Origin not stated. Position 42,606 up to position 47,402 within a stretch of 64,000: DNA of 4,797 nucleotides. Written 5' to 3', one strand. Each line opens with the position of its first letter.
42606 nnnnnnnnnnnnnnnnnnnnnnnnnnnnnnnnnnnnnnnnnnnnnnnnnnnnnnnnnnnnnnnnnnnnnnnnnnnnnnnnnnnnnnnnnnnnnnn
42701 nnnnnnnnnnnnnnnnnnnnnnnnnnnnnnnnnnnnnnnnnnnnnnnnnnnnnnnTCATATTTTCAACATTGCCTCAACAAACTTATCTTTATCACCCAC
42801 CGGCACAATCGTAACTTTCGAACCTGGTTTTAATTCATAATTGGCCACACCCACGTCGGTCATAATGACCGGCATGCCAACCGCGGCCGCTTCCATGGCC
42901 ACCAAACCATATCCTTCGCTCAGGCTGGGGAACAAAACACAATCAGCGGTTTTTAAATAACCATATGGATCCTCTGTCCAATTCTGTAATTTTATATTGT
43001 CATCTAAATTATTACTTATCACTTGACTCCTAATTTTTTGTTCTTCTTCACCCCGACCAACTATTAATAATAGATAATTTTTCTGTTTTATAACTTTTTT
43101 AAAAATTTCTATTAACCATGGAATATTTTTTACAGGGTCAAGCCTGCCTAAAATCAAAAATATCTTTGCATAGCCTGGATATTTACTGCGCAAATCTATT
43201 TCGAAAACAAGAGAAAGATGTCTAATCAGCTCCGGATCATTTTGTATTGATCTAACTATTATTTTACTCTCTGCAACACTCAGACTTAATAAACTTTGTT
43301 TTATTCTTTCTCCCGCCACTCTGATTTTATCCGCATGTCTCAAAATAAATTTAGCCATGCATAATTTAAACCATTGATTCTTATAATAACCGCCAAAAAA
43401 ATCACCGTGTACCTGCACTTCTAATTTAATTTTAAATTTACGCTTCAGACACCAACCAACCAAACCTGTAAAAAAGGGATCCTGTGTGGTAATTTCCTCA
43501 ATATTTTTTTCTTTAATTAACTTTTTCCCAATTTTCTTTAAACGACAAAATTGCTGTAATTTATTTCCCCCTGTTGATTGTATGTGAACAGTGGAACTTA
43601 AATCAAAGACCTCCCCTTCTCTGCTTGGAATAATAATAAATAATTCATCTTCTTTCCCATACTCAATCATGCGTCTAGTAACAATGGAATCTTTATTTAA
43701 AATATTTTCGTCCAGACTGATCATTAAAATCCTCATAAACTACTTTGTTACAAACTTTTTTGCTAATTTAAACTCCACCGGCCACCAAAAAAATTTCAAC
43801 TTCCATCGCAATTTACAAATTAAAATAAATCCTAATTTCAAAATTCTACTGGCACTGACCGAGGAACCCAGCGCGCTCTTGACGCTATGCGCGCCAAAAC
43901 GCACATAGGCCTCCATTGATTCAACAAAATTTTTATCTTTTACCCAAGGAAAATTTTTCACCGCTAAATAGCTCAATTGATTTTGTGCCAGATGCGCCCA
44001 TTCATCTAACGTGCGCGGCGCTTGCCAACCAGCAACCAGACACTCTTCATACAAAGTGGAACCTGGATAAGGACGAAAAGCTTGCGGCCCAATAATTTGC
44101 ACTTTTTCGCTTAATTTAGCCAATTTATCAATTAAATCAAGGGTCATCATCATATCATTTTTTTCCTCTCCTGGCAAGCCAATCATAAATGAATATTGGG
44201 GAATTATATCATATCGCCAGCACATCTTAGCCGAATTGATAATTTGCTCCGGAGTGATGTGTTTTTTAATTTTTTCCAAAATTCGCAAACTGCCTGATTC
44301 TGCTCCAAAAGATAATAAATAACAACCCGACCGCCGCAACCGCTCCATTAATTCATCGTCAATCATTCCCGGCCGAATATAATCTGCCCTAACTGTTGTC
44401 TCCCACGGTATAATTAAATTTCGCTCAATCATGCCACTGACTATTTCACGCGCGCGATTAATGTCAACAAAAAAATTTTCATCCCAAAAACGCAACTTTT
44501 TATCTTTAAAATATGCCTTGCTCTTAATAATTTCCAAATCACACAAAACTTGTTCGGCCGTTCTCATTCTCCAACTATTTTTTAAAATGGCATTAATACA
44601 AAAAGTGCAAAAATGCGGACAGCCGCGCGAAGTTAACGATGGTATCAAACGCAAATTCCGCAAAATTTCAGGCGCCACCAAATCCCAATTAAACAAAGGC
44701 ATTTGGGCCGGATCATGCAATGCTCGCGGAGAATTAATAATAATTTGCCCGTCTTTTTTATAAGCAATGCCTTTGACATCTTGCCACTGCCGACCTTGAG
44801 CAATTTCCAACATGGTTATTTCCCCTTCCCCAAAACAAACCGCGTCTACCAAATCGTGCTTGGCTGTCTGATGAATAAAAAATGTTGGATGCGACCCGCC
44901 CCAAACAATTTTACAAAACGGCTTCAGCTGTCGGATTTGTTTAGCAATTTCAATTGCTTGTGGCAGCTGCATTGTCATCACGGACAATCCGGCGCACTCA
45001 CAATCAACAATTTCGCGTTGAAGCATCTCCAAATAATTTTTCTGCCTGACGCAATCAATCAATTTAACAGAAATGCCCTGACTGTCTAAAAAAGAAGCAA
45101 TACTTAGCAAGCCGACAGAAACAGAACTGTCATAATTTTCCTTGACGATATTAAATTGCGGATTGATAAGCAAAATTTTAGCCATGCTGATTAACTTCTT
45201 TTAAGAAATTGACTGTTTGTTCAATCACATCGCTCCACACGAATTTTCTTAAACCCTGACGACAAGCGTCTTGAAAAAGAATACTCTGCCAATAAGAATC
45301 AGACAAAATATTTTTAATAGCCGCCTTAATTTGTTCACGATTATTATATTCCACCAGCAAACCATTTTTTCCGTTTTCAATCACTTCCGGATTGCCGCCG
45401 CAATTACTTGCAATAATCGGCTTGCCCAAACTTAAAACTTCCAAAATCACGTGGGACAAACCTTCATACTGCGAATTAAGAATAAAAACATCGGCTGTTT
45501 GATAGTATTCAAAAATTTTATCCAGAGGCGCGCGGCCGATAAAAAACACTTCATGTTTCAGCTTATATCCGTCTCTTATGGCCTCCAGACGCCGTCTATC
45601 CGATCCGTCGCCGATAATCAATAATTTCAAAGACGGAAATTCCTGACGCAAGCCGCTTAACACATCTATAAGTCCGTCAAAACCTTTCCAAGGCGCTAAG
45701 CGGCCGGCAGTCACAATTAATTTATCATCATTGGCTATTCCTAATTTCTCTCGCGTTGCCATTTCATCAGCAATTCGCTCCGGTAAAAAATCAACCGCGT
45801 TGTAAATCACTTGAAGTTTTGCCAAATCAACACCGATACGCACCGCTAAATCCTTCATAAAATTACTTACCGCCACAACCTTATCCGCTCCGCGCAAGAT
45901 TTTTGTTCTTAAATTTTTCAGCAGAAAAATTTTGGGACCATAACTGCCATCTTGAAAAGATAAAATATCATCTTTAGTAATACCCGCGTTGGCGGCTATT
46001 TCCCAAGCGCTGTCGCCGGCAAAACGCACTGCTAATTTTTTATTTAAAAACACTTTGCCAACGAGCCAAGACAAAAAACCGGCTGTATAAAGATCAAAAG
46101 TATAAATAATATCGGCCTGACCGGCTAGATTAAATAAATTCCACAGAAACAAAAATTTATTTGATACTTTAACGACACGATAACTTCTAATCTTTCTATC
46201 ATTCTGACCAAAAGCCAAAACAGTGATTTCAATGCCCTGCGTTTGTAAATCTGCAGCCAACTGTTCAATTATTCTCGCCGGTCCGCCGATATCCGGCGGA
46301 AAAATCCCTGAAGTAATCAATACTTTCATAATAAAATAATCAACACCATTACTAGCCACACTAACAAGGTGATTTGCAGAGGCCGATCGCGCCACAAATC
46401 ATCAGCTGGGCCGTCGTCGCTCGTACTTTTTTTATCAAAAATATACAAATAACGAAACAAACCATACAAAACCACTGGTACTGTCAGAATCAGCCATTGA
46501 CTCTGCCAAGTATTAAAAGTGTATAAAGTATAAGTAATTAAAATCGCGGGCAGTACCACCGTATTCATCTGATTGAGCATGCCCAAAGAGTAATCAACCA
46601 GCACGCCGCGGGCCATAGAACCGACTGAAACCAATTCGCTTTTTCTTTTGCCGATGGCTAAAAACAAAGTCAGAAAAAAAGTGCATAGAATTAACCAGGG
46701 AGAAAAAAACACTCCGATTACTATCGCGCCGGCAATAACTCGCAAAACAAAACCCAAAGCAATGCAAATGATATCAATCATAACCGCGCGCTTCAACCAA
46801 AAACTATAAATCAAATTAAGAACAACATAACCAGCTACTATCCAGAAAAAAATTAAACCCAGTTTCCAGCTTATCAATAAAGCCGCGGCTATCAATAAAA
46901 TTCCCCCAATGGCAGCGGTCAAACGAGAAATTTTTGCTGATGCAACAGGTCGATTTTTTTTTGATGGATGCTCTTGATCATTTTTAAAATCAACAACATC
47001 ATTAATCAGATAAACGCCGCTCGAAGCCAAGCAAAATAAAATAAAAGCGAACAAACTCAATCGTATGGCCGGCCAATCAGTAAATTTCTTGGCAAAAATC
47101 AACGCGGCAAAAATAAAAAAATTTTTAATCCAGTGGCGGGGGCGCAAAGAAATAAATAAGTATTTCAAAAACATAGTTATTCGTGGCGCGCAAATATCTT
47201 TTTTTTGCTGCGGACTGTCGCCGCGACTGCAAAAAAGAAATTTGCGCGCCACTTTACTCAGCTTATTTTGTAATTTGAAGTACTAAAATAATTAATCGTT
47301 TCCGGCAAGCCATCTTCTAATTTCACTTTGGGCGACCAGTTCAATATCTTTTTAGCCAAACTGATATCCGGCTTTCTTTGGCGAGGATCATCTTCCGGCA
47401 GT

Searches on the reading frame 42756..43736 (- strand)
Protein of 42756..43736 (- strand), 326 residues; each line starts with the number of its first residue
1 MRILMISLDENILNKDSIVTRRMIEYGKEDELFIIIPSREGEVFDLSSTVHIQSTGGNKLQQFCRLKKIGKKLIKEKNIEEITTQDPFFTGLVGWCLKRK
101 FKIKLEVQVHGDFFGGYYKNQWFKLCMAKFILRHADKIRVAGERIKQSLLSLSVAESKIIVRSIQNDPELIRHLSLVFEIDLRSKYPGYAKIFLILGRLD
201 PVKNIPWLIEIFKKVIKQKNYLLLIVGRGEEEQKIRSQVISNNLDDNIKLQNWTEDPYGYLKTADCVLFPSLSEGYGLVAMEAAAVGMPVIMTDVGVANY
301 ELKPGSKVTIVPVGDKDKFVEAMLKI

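Call 5: search_protein_families(library=pfam, proteins=[window:42756-43736:-], max_evalue=0.01)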
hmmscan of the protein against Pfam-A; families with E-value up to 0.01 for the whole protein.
window:42756-43736:- (326 aa): 5 families
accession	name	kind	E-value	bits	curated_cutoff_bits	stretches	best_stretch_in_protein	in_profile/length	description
PF00534.26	Glycos_transf_1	-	5.6e-29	101.3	26.4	1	190-325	15-154/172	Glycosyl transferases group 1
PF13692.12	Glyco_trans_1_4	-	8.5e-29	101.1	27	1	191-325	2-138/142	Glycosyl transferases group 1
PF20706.3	GT4-conflict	-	2.9e-13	50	26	1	174-297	177-316/385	Family 4 Glycosyltransferase in conflict systems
PF13439.12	Glyco_transf_4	-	0.00023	21.7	28.5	1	70-161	64-161/170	Glycosyltransferase Family 4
PF13579.12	Glyco_trans_4_4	-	0.0018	19.1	29.7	1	81-161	74-154/158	Glycosyl transferase 4-like domain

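Call 6: search_protein_families(library=ncbifam, proteins=[window:42756-43736:-], max_evalue=0.01)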
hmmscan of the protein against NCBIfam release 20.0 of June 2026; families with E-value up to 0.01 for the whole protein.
window:42756-43736:- (326 aa): 35 families (the best 25 are shown)
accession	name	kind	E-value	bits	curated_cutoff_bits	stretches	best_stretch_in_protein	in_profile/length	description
TIGR03999.1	thiol_BshA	equivalog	2.6e-18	66.1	273.7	1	189-325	198-334/375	N-acetyl-alpha-D-glucosaminyl L-malate synthase BshA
TIGR03088.1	stp2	hypoth_equivalog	6.2e-18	65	409.05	1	192-324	196-333/374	TIGR03088 family PEP-CTERM/XrtA system glycosyltransferase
NF050063.1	ProtGlycPglJ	equivalog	5.5e-16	58.7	500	1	190-325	194-328/363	N-acetylgalactosamine-N,N'-diacetylbacillosaminyl-diphospho-undecaprenol 4-alpha-N-acetylgalactosaminyltransferase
NF047880.1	glyco_SdgA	exception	3.2e-13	49.1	800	1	194-325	319-452/488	serine-aspartate repeat adhesin O-glycosyltransferase SdgA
TIGR04157.1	glyco_rSAM_CFB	subfamily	2.9e-11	43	400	1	171-294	206-331/406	TIGR04157 family glycosyltransferase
NF041876.1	EPS_EpsE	equivalog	1.1e-10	41.4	400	1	193-325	217-357/389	exopolysaccharide biosynthesis GT4 family glycosyltransferase EpsE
NF007396.0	PRK09922.1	equivalog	1.4e-10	40.5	385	1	134-295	135-291/361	lipopolysaccharide 1,6-galactosyltransferase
NF047684.1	TeichurnBiosyTuaC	equivalog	2.7e-10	39.8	550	1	179-298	208-324/391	teichuronic acid biosynthesis protein TuaC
TIGR04047.1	MSMEG_0565_glyc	hypoth_equivalog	3.1e-10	39.7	259.85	1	191-323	194-335/373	MSMEG_0565 family glycosyltransferase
NF038011.1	PelF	equivalog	4.5e-10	39.2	100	1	183-299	299-419/489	GT4 family glycosyltransferase PelF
TIGR03449.1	mycothiol_MshA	equivalog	9e-10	38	462.5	1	189-323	219-363/406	D-inositol-3-phosphate glycosyltransferase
NF053787.1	GlcN_PG_synth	equivalog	1.5e-09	37.2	480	1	190-302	197-300/361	N-acetylglucosaminyl phosphatidylglycerol synthase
NF046085.1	XrtY_assoc_Gly1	equivalog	6.4e-09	35.1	400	1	184-300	204-322/387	XrtY-associated glycosyltransferase XYAG1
TIGR02918.1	TIGR02918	equivalog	3.2e-08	32.7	574.6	1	196-299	325-428/500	accessory Sec system glycosyltransferase GtfA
NF038255.1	exopoly_VpsD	equivalog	6e-08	31.9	300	1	128-301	150-320/381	VpsD family glycosyltransferase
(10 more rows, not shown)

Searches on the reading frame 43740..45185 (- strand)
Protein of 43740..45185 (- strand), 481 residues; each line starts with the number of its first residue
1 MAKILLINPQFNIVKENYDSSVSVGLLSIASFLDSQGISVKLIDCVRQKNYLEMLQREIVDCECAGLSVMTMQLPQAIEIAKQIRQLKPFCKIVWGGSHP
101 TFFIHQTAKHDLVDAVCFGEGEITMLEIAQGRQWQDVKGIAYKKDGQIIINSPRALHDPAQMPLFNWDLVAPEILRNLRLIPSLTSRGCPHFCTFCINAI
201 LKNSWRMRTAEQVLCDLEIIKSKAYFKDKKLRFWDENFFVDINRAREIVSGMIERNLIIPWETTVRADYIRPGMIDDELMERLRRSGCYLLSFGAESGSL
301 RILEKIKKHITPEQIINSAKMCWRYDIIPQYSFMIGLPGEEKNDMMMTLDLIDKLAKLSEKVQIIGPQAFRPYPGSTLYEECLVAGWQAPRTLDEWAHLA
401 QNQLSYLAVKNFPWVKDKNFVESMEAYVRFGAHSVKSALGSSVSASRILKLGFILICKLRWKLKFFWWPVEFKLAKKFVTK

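Call 5: search_protein_families(library=pfam, proteins=[window:43740-45185:-], max_evalue=0.01)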
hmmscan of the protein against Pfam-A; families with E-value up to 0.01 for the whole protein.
window:43740-45185:- (481 aa): 2 families
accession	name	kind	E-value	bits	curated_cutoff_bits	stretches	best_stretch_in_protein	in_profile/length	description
PF04055.27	Radical_SAM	-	6.3e-16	59.4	29.5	1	185-352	3-166/166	Radical SAM superfamily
PF02310.24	B12-binding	-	7.7e-16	58.5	32.1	1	23-128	14-120/121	B12 binding domain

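Call 6: search_protein_families(library=ncbifam, proteins=[window:43740-45185:-], max_evalue=0.01)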
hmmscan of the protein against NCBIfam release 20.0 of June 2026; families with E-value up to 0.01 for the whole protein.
window:43740-45185:- (481 aa): 27 families (the best 25 are shown)
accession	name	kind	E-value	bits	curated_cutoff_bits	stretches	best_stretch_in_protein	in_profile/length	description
TIGR03471.1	HpnJ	equivalog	5.1e-42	144.3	577.6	1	41-427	48-428/472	hopanoid biosynthesis associated radical SAM protein HpnJ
TIGR04013.1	B12_SAM_MJ_1487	hypoth_equivalog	6.2e-31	107.6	251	1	57-380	40-355/382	TIGR04013 family B12-binding domain/radical SAM domain-containing protein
NF050148.1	rSAM_ApyD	equivalog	1.2e-29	103.2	750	1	62-381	75-392/645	RiPP biosynthesis radical SAM protein ApyD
TIGR04479.1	bcpD_PhpK_rSAM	subfamily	3.6e-29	101.5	600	1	23-354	72-408/504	PhpK family radical SAM P-methyltransferase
TIGR02026.1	BchE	equivalog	4.2e-28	98.5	481.35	1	3-352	1-362/497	magnesium-protoporphyrin IX monomethyl ester anaerobic oxidative cyclase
TIGR04014.1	B12_SAM_MJ_0865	equivalog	6.1e-28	97.8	360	1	68-356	45-337/434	methyl-coenzyme M reductase glutamine C-methyltransferase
TIGR04072.2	rSAM_ladder_B12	equivalog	8.4e-27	93.9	360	1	12-357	8-351/443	lipid biosynthesis B12-binding/radical SAM protein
NF038361.1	rSAM_Sden_1168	equivalog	2e-24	86.1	575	1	73-386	153-477/560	Sden_1168 family B12-binding radical SAM P-methyltransferase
TIGR04385.1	B12_rSAM_cofa1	equivalog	5e-24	85.3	450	1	24-366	21-375/438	B12 lower ligand biosynthesis radical SAM protein BzaD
TIGR03975.1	rSAM_ocin_1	subfamily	5.5e-20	71.4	281.85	1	56-360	121-435/606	RiPP maturation radical SAM C-methyltransferase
NF040546.1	rSAM_CUAEP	equivalog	3.3e-16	59.1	500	1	25-356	15-342/468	CUAEP/CCAEP-tail radical SAM (seleno)protein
TIGR04367.1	HpnR_B12_rSAM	equivalog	1.7e-14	53.3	650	1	3-328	2-326/490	hopanoid C-3 methylase HpnR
TIGR04295.1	B12_rSAM_oligo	hypoth_equivalog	2.1e-14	53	400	1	92-381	103-383/422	TIGR04295 family B12-binding domain-containing radical SAM protein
NF040542.1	rSAM_RCCLKC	equivalog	1.2e-13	51.1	450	1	55-362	42-356/423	arsinothricin biosynthesis radical SAM protein ArsL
TIGR04190.1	B12_SAM_Ta0216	equivalog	1.6e-12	46.8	500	1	23-400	37-445/554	TIGR04190 family B12-binding domain/radical SAM domain protein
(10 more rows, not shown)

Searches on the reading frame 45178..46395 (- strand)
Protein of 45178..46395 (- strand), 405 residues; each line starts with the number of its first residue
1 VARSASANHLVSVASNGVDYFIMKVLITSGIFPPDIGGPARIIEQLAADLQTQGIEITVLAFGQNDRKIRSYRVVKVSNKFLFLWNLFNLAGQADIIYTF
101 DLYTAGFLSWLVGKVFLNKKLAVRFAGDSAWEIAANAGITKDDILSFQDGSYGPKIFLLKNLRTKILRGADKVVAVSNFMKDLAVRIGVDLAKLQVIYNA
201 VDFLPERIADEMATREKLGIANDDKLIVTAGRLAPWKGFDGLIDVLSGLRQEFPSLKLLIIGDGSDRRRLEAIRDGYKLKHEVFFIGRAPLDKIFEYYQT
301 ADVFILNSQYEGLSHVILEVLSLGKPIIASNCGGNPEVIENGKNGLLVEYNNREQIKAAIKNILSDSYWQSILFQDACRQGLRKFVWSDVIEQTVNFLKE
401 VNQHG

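Call 5: search_protein_families(library=pfam, proteins=[window:45178-46395:-], max_evalue=0.01)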
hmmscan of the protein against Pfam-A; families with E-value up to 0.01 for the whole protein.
window:45178-46395:- (405 aa): 5 families
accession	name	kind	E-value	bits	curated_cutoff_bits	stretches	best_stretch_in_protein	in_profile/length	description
PF00534.26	Glycos_transf_1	-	1.6e-43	148.7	26.4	1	214-367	5-159/172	Glycosyl transferases group 1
PF13692.12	Glyco_trans_1_4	-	1.9e-33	116.1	27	1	225-366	2-142/142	Glycosyl transferases group 1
PF13439.12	Glyco_transf_4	-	2.9e-14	53.9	28.5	1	36-202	1-167/170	Glycosyltransferase Family 4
PF13579.12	Glyco_trans_4_4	-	1.1e-10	42.5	29.7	1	37-199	1-157/158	Glycosyl transferase 4-like domain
PF20706.3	GT4-conflict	-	0.0004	19.9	26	1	163-342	140-323/385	Family 4 Glycosyltransferase in conflict systems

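Call 6: search_protein_families(library=ncbifam, proteins=[window:45178-46395:-], max_evalue=0.01)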
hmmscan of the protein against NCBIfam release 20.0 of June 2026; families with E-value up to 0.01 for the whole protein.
window:45178-46395:- (405 aa): 43 families (the best 25 are shown)
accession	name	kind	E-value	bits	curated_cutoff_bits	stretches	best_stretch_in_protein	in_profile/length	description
TIGR03999.1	thiol_BshA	equivalog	1.1e-32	113.4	273.7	1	168-401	143-373/375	N-acetyl-alpha-D-glucosaminyl L-malate synthase BshA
TIGR04157.1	glyco_rSAM_CFB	subfamily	3.2e-31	108.7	400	1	165-368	165-368/406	TIGR04157 family glycosyltransferase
TIGR03088.1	stp2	hypoth_equivalog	1e-29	103.8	409.05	1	171-393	138-365/374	TIGR03088 family PEP-CTERM/XrtA system glycosyltransferase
TIGR04063.1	stp3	hypoth_equivalog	2.2e-29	102.6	442.05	1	153-372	141-367/397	TIGR04063 family PEP-CTERM/XrtA system glycosyltransferase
NF047684.1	TeichurnBiosyTuaC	equivalog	3e-26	92.3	550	1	165-376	160-364/391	teichuronic acid biosynthesis protein TuaC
TIGR02149.1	glgA_Coryne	subfamily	6.3e-26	91.4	302.4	1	167-401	142-390/391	glycogen synthase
NF041876.1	EPS_EpsE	equivalog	9e-25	87.7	400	1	226-377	216-372/389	exopolysaccharide biosynthesis GT4 family glycosyltransferase EpsE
NF050063.1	ProtGlycPglJ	equivalog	1.1e-23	84.1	500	1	165-398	140-363/363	N-acetylgalactosamine-N,N'-diacetylbacillosaminyl-diphospho-undecaprenol 4-alpha-N-acetylgalactosaminyltransferase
NF038229.1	Glyco4_Geo_Pelo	equivalog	1.5e-23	83.3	400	1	164-368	104-303/338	GPMC system family 4 glycosyltransferase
TIGR03449.1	mycothiol_MshA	equivalog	1.8e-23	83.1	462.5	1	165-399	160-401/406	D-inositol-3-phosphate glycosyltransferase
NF012028.0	PRK15484.1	subfamily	6.1e-23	81.5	618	1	168-396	138-373/380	lipopolysaccharide N-acetylglucosaminyltransferase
NF047880.1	glyco_SdgA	exception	1.8e-20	73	800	1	223-371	314-461/488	serine-aspartate repeat adhesin O-glycosyltransferase SdgA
NF007396.0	PRK09922.1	equivalog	3.1e-20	72.4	385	1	166-368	132-328/361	lipopolysaccharide 1,6-galactosyltransferase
NF053787.1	GlcN_PG_synth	equivalog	1.5e-17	63.5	480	1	165-401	139-359/361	N-acetylglucosaminyl phosphatidylglycerol synthase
NF047881.1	glyco_SdgB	exception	4.1e-17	62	800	1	222-398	320-493/496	serine-aspartate repeat adhesin O-glycosyltransferase SdgB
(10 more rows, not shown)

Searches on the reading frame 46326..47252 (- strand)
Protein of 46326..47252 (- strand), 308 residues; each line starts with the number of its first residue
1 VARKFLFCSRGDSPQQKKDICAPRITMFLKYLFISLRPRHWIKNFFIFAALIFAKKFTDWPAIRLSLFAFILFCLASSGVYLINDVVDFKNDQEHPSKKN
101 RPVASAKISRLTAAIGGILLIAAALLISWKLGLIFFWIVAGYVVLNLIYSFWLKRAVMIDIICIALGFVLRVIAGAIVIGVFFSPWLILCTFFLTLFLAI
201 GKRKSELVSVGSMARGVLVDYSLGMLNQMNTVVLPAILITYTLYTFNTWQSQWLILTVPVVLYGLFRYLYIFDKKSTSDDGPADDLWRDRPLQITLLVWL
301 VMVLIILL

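Call 5: search_protein_families(library=pfam, proteins=[window:46326-47252:-], max_evalue=0.01)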
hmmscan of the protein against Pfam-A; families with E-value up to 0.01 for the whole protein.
window:46326-47252:- (308 aa): 1 family
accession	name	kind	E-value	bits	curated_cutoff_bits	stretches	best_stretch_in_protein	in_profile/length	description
PF01040.23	UbiA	-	1e-27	97.5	34.2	1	46-280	4-240/250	UbiA prenyltransferase family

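Call 6: search_protein_families(library=ncbifam, proteins=[window:46326-47252:-], max_evalue=0.01)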
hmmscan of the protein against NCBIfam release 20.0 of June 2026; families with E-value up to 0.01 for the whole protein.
window:46326-47252:- (308 aa): 14 families
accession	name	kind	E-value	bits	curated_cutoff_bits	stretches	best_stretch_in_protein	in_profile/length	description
NF008977.0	PRK12324.1-2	equivalog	3.9e-70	236.6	234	1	30-307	4-287/297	decaprenyl-phosphate phosphoribosyltransferase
NF008978.0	PRK12324.1-4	equivalog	2.8e-59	200.7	207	1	22-305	27-317/322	decaprenyl-phosphate phosphoribosyltransferase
NF006088.0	PRK08238.1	equivalog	1.3e-50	172.4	351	1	27-304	190-477/482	UbiA family prenyltransferase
NF008976.0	PRK12324.1-1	equivalog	3.8e-43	148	474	1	32-303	21-299/306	decaprenyl-phosphate phosphoribosyltransferase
NF009523.0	PRK12884.1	equivalog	1.8e-11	43.8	269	1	45-198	21-167/279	prenyltransferase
TIGR01473.1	cyoE_ctaB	equivalog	1.1e-09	38.5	210.3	1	46-163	18-136/281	heme o synthase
NF009522.0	PRK12883.1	equivalog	4.7e-08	32.9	353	1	58-196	31-168/279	geranylgeranylglycerol-phosphate geranylgeranyltransferase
NF035940.1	prenyl_rel_EboC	equivalog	5.7e-08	32.5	250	1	65-201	36-174/292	UbiA-like protein EboC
NF003349.0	PRK04375.1-2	equivalog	2.4e-07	30.3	246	1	60-163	55-160/318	heme o synthase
TIGR01475.1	ubiA_other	subfamily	2.4e-06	27.2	180.8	1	46-192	20-167/282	UbiA-like polyprenyltransferase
NF009516.0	PRK12875.1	equivalog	2.9e-06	26.6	205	1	19-182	7-175/292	prenyltransferase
TIGR01474.1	ubiA_proteo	equivalog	9.9e-06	25.2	275.45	1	48-215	25-199/282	4-hydroxybenzoate octaprenyltransferase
NF009521.0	PRK12882.1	equivalog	7e-05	22.2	296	1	57-180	34-153/280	geranylgeranylglycerol-phosphate geranylgeranyltransferase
NF005742.0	PRK07566.1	equivalog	0.0017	17.5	313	1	30-189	29-195/315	chlorophyll synthase ChlG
